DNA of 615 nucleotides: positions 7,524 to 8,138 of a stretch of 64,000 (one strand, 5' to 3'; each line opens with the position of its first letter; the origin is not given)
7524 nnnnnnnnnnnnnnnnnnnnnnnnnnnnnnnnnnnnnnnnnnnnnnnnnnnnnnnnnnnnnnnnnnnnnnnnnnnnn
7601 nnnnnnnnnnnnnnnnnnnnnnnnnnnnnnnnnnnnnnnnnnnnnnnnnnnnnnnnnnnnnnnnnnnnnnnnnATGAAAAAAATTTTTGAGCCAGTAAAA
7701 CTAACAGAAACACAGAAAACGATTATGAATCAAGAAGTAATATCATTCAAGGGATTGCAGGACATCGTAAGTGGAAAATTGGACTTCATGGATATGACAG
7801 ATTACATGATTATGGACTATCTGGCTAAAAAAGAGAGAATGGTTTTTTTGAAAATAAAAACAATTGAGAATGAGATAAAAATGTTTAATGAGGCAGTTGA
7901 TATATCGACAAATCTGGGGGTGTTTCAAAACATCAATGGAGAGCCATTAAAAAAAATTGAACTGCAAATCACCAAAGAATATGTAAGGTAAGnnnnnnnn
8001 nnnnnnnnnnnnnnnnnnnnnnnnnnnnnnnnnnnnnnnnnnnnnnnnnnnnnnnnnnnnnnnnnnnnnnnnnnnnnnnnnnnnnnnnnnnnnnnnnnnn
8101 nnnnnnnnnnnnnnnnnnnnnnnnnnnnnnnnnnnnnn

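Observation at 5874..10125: Second replication-type module: 620-nt AT-rich divergent intergenic region, Orc1/Cdc6-like AAA+ ATPase and MCM helicase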

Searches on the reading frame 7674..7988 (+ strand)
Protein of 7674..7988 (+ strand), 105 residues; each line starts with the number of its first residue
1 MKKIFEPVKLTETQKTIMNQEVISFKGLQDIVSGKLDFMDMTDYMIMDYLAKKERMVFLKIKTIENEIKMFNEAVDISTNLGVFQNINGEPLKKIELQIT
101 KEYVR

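Call 7: search_protein_families(library=pfam, proteins=[window:7674-7988:+], max_evalue=0.1)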
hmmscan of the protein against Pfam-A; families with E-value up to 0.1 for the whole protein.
window:7674-7988:+ (105 aa): 0 families

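Call 8: search_protein_families(library=phrogs, proteins=[window:7674-7988:+], max_evalue=0.1)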
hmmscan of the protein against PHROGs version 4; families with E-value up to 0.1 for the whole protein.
window:7674-7988:+ (105 aa): 1 family
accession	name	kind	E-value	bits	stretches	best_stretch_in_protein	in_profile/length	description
phrog_25945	-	unknown function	0.0035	18.6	1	45-94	29-78/108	-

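Call 84: search_solved_structures(query=A4, max_evalue=10)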
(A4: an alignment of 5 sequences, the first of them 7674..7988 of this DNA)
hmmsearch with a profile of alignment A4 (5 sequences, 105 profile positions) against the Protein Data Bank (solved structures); distinct sequences matched with E-value up to 10: 3.
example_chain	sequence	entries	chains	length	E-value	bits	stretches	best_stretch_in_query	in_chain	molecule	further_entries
4by9_C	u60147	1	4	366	5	10.5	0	13-75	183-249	NOP5/NOP56 RELATED PROTEIN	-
3nmu_A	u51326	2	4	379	5.3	10.4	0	13-75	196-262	NOP5/NOP56 related protein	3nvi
3a4k_A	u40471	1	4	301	9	9.6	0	12-82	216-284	Type-2 restriction enzyme HindIII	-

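Call 112: search_protein_families(library=ncbifam, proteins=[window:7674-7988:+], max_evalue=0.1)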
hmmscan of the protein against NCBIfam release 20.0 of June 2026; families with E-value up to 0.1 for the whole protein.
window:7674-7988:+ (105 aa): 1 family
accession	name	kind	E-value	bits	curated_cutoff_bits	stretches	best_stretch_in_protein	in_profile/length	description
NF000867.0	PRK00078.1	equivalog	0.02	14.5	249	1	23-99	114-185/192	Maf-like protein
